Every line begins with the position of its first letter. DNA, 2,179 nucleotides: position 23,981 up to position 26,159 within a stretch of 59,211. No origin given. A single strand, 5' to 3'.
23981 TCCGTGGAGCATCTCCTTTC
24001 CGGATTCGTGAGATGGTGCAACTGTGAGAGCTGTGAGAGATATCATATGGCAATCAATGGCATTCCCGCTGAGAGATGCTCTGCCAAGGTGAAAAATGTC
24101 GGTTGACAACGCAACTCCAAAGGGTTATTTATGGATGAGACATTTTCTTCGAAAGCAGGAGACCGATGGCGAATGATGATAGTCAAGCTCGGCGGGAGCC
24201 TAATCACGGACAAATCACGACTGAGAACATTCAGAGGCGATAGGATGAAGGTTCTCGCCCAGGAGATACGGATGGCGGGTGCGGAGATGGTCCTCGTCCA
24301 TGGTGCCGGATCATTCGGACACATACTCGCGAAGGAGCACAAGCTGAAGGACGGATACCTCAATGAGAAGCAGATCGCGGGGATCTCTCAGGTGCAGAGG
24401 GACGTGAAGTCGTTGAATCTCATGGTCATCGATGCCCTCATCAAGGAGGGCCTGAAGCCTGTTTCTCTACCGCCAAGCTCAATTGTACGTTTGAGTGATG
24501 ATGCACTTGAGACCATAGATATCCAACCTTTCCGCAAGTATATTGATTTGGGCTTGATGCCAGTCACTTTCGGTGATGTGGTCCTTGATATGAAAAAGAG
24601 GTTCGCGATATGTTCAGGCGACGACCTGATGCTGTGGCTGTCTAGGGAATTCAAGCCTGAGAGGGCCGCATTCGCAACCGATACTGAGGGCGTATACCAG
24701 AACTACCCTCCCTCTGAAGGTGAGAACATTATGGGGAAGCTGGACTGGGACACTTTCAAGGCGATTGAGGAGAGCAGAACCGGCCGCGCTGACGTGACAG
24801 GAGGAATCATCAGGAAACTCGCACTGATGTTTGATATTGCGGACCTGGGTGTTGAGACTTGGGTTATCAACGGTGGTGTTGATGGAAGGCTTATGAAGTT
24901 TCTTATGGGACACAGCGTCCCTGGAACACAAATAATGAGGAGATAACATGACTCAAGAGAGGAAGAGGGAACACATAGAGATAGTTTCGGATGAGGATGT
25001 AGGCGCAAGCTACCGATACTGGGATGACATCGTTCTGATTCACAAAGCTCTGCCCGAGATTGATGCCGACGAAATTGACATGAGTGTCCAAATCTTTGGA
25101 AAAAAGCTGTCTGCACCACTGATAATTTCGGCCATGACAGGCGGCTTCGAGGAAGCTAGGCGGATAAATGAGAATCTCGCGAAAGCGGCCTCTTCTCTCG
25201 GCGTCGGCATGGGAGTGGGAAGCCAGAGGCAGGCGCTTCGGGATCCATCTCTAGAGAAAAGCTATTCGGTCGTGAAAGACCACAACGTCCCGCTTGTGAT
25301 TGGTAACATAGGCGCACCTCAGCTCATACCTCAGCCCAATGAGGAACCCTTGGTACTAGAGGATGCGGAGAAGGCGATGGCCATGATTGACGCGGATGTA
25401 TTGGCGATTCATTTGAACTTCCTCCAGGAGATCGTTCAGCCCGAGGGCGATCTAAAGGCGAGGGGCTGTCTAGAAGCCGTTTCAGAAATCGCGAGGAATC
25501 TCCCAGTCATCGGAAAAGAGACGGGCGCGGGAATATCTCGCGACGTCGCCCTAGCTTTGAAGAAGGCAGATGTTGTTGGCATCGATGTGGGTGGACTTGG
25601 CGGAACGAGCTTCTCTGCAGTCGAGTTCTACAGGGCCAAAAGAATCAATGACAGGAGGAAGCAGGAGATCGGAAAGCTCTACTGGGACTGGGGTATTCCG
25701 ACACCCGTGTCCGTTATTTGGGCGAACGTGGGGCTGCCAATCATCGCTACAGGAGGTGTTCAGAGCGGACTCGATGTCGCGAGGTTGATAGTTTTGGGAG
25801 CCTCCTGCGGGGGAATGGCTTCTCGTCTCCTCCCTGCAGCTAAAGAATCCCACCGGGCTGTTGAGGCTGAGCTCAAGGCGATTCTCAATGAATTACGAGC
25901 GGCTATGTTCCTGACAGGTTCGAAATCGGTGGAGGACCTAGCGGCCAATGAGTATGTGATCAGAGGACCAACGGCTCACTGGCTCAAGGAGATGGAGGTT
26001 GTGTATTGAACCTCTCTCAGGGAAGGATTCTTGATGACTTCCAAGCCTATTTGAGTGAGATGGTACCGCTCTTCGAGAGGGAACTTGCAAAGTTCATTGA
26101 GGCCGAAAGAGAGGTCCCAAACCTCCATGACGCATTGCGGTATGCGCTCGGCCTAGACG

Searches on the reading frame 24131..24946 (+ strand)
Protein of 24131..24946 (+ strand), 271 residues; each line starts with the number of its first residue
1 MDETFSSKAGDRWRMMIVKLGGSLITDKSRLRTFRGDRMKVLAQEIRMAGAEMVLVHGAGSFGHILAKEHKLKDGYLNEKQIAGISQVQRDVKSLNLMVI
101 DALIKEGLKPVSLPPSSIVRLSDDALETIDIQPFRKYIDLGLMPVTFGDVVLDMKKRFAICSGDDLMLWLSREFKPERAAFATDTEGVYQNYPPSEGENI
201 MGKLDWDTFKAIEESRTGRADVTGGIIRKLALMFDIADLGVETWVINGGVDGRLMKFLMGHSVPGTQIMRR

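Call 68: search_protein_families(library=pfam, proteins=[window:24131-24946:+], max_evalue=0.001)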
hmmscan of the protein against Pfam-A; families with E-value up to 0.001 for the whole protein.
window:24131-24946:+ (271 aa): 1 family
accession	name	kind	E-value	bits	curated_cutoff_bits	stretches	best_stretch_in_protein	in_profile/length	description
PF00696.33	AA_kinase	-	1.6e-32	113.6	24.9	1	15-247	2-234/234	Amino acid kinase family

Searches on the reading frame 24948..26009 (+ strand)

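Call 68: search_protein_families(library=pfam, proteins=[window:24948-26009:+], max_evalue=0.001)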
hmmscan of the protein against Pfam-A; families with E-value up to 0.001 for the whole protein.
window:24948-26009:+ (353 aa): 3 families
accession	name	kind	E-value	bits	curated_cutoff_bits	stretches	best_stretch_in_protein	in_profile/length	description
PF01070.24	FMN_dh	-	4.6e-16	59.2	24.9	2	259-333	268-345/350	FMN-dependent dehydrogenase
PF03060.21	NMO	-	9.7e-06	25.6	28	1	260-327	191-256/331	Nitronate monooxygenase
PF01180.27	DHO_dh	-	0.00065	19.4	27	0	260-313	236-291/291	Dihydroorotate dehydrogenase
